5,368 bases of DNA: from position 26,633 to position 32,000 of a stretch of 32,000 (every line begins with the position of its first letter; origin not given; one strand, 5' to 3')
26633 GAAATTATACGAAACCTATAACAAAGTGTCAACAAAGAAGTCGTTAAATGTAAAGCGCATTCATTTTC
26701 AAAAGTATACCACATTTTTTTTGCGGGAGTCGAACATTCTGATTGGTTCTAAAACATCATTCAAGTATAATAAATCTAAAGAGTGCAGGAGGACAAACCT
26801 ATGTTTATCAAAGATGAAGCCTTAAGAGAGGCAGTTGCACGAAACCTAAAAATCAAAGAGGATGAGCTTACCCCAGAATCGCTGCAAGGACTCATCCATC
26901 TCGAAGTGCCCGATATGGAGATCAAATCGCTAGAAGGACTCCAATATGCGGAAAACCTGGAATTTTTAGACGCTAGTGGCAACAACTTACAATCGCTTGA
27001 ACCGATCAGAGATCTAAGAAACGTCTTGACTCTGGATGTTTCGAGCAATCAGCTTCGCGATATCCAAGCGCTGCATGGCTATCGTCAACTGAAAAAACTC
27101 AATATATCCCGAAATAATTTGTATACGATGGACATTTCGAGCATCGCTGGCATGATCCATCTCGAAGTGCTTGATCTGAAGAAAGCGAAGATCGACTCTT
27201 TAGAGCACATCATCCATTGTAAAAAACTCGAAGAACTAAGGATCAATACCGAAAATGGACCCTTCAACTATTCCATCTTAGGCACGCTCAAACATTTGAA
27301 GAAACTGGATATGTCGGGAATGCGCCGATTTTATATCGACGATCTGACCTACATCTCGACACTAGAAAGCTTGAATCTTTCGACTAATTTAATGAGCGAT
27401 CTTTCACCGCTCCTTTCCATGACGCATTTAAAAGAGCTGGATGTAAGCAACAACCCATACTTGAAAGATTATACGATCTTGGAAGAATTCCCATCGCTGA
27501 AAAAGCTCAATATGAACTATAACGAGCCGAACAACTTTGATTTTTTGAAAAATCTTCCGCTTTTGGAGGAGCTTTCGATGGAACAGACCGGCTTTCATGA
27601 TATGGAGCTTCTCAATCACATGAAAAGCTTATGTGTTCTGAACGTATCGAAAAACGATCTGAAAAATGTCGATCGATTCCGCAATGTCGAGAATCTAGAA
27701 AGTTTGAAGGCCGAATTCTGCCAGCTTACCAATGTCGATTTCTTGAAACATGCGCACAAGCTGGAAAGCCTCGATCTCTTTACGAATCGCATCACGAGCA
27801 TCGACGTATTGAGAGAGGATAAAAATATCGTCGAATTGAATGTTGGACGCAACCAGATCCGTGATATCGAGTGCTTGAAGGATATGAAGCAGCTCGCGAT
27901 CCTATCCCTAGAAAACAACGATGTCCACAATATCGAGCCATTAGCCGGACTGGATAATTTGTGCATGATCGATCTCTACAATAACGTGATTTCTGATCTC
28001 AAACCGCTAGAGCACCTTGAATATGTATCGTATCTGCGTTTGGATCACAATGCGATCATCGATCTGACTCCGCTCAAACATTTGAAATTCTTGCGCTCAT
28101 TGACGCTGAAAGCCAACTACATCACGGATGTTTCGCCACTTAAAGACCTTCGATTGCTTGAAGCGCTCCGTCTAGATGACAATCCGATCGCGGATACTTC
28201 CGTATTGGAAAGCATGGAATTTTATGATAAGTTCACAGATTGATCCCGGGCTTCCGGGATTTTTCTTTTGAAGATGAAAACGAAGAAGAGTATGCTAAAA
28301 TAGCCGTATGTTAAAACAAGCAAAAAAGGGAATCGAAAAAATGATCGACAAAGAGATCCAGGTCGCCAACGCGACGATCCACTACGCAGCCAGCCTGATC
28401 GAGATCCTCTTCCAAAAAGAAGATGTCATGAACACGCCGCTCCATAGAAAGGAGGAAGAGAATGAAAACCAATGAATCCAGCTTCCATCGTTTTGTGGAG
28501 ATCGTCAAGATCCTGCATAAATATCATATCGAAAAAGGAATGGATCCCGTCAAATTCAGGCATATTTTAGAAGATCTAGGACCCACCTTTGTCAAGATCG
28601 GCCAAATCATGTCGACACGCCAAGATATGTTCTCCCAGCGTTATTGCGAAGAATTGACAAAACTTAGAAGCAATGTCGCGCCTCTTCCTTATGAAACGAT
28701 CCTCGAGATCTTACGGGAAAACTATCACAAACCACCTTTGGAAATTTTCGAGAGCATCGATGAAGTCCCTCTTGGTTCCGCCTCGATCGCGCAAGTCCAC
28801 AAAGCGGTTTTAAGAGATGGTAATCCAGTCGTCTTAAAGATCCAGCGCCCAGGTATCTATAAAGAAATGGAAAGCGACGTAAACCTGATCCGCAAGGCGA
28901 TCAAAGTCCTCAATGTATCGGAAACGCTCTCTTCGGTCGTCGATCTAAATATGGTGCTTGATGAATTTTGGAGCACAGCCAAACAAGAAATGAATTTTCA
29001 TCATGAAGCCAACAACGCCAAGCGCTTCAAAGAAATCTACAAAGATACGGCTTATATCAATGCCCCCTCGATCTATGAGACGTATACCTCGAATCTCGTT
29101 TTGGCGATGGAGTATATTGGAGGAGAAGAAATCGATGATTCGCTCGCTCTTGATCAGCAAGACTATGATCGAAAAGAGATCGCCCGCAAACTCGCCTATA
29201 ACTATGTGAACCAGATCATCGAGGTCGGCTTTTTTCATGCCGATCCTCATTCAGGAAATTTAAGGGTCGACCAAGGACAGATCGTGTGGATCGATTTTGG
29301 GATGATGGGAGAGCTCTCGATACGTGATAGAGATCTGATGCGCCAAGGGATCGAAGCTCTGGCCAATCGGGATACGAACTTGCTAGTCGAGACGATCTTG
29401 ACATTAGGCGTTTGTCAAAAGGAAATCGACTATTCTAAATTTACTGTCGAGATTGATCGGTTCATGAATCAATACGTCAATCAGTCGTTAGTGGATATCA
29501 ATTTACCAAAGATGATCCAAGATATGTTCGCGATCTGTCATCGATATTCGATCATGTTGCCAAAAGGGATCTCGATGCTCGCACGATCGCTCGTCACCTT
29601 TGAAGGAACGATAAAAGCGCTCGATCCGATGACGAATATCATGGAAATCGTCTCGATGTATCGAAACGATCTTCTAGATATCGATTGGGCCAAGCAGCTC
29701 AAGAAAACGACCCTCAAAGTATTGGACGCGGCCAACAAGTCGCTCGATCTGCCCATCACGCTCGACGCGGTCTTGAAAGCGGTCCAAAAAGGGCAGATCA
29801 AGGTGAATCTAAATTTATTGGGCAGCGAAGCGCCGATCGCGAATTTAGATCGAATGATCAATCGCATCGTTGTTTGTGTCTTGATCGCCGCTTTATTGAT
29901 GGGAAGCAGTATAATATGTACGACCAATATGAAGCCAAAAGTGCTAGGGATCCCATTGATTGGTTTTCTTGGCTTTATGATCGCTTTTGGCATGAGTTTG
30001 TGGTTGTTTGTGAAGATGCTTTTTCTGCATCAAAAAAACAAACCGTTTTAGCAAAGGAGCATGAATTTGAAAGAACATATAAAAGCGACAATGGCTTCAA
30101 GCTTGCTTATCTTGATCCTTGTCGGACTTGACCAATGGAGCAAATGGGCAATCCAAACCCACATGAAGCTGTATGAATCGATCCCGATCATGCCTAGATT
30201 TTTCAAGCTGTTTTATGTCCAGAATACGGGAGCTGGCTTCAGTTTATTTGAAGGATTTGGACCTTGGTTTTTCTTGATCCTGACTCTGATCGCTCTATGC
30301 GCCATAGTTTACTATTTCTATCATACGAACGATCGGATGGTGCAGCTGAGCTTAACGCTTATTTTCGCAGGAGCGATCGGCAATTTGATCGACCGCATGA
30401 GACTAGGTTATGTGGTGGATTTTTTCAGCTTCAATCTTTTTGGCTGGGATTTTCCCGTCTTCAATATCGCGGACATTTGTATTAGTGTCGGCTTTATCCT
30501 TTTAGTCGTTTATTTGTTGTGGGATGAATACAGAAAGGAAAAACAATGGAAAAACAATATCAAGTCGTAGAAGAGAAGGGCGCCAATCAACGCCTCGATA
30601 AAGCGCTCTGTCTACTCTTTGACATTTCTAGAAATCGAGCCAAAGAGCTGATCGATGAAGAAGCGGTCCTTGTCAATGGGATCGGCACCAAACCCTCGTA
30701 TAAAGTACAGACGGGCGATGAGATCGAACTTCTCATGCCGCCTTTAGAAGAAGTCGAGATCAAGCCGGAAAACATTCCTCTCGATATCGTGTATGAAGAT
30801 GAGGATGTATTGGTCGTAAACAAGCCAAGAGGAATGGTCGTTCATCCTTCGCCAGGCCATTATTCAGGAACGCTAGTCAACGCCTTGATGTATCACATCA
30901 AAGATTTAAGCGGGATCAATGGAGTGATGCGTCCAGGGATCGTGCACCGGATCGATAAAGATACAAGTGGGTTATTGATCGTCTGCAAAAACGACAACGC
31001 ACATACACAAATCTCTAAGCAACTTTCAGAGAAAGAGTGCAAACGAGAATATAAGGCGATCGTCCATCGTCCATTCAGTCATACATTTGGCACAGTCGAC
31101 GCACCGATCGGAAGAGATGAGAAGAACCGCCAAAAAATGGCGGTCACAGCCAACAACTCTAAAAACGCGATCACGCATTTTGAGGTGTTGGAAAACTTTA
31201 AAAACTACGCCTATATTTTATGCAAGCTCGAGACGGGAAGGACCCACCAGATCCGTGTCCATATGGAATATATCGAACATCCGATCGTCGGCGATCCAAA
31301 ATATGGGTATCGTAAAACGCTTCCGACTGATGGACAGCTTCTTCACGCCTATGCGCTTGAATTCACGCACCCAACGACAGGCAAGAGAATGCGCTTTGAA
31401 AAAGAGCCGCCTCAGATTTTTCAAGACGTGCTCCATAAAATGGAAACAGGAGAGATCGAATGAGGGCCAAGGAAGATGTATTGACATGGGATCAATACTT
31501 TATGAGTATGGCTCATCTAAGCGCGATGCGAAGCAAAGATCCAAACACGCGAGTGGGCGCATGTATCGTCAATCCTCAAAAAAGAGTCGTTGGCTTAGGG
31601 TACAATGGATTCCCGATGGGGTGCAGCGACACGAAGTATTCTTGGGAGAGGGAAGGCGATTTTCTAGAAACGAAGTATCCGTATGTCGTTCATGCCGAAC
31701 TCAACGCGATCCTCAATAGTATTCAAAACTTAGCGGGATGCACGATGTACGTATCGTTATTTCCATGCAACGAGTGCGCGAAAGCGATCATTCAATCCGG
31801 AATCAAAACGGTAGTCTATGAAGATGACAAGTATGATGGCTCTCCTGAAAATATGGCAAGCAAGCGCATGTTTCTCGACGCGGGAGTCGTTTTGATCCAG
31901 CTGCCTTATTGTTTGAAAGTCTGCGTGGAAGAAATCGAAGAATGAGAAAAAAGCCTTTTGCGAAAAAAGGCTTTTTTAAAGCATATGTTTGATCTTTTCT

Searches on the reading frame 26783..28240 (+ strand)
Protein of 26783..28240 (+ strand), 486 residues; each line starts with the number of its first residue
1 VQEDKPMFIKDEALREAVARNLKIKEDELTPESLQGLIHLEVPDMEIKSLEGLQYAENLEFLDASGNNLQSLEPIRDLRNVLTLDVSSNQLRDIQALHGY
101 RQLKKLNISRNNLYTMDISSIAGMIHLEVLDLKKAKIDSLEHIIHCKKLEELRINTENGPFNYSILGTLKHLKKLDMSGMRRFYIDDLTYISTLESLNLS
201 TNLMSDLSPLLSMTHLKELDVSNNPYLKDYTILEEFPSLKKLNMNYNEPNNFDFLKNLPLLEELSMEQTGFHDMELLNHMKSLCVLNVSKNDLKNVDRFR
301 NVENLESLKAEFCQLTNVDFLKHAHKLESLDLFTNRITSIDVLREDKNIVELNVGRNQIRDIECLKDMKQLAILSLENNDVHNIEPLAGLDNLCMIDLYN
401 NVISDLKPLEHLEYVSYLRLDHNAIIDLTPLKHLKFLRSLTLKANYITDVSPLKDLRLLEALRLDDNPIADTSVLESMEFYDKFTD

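Call 85: search_protein_families(library=pfam, proteins=[window:26783-28240:+], max_evalue=0.01)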
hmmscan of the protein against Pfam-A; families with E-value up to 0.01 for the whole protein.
window:26783-28240:+ (486 aa): 7 families
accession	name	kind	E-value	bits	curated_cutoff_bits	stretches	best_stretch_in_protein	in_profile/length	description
PF12799.13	LRR_4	-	2.3e-41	139.3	27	9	58-97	2-42/44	Leucine Rich repeats (2 copies)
PF13855.12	LRR_8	-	3.1e-28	97.8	27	5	101-155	1-57/61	Leucine rich repeat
PF23211.1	LRR_LRWD1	-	2.1e-10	41.1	28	1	190-247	40-96/190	Leucine-rich repeat and WD repeat-containing protein 1, LRR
PF23952.1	LRR_EndoS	-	3.1e-10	40.7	27.9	1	9-132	1-113/116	Endo-beta-N-acetylglucosaminidase EndoS LRR domain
PF13516.12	LRR_6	-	3.1e-06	27.2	23.4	0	213-225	2-14/24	Leucine Rich repeat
PF00560.39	LRR_1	-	1.3e-05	24.8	20.6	0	102-123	1-22/23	Leucine Rich Repeat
PF14580.12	LRR_9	-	6.2e-05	23.1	30.5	1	388-471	39-127/175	Leucine-rich repeat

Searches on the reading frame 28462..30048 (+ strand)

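Call 85: search_protein_families(library=pfam, proteins=[window:28462-30048:+], max_evalue=0.01)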
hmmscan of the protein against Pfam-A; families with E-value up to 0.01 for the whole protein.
window:28462-30048:+ (529 aa): 3 families
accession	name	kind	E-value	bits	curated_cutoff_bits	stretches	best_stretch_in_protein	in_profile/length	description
PF03109.22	ABC1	-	1.6e-70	237.4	22.9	1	67-310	1-242/244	ABC1 atypical kinase-like domain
PF01163.29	RIO1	-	0.00069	19.7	22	1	187-282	57-151/187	RIO domain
PF01636.29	APH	-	0.0024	18.1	23.2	0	255-283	168-198/239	Phosphotransferase enzyme family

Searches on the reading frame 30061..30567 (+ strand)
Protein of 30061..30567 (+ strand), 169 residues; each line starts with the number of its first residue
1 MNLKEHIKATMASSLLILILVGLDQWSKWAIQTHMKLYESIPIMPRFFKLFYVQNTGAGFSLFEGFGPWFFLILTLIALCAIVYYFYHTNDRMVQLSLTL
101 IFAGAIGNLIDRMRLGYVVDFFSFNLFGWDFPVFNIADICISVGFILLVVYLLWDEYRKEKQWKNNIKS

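Call 85: search_protein_families(library=pfam, proteins=[window:30061-30567:+], max_evalue=0.01)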
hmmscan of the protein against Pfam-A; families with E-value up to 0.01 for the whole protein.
window:30061-30567:+ (169 aa): 2 families
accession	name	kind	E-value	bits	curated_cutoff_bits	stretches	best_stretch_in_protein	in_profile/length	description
PF01252.23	Peptidase_A8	-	6.3e-45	153.3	25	1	16-153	1-141/142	Signal peptidase (SPase) II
PF14023.12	Bestrophin-like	-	0.0026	17.8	32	1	65-107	165-208/232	Bestrophin-like domain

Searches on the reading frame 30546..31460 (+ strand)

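Call 85: search_protein_families(library=pfam, proteins=[window:30546-31460:+], max_evalue=0.01)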
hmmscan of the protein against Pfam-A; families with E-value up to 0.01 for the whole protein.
window:30546-31460:+ (305 aa): 2 families
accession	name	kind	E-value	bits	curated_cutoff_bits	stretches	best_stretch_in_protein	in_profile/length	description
PF00849.27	PseudoU_synth_2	-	2.3e-36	125.7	26.8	1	87-241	1-151/152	RNA pseudouridylate synthase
PF01479.30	S4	-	2.4e-11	43.6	22.8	1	15-60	1-48/48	S4 domain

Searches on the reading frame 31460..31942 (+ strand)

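Call 85: search_protein_families(library=pfam, proteins=[window:31460-31942:+], max_evalue=0.01)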
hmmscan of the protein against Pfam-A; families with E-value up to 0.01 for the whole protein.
window:31460-31942:+ (161 aa): 4 families
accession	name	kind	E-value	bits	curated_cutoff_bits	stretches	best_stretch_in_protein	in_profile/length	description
PF00383.29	dCMP_cyt_deam_1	-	6.4e-28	97.1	25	1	9-120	2-100/102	Cytidine and deoxycytidylate deaminase zinc-binding region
PF14437.12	MafB19-deam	-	4.6e-15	56.2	27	1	10-126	3-105/142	MafB19-like deaminase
PF08210.17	APOBEC_N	-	0.0057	17.1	25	1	65-112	36-87/170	APOBEC-like N-terminal domain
PF18750.7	SNAD4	-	0.0062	17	27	1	78-112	33-73/130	Secreted Novel AID/APOBEC-like Deaminase 4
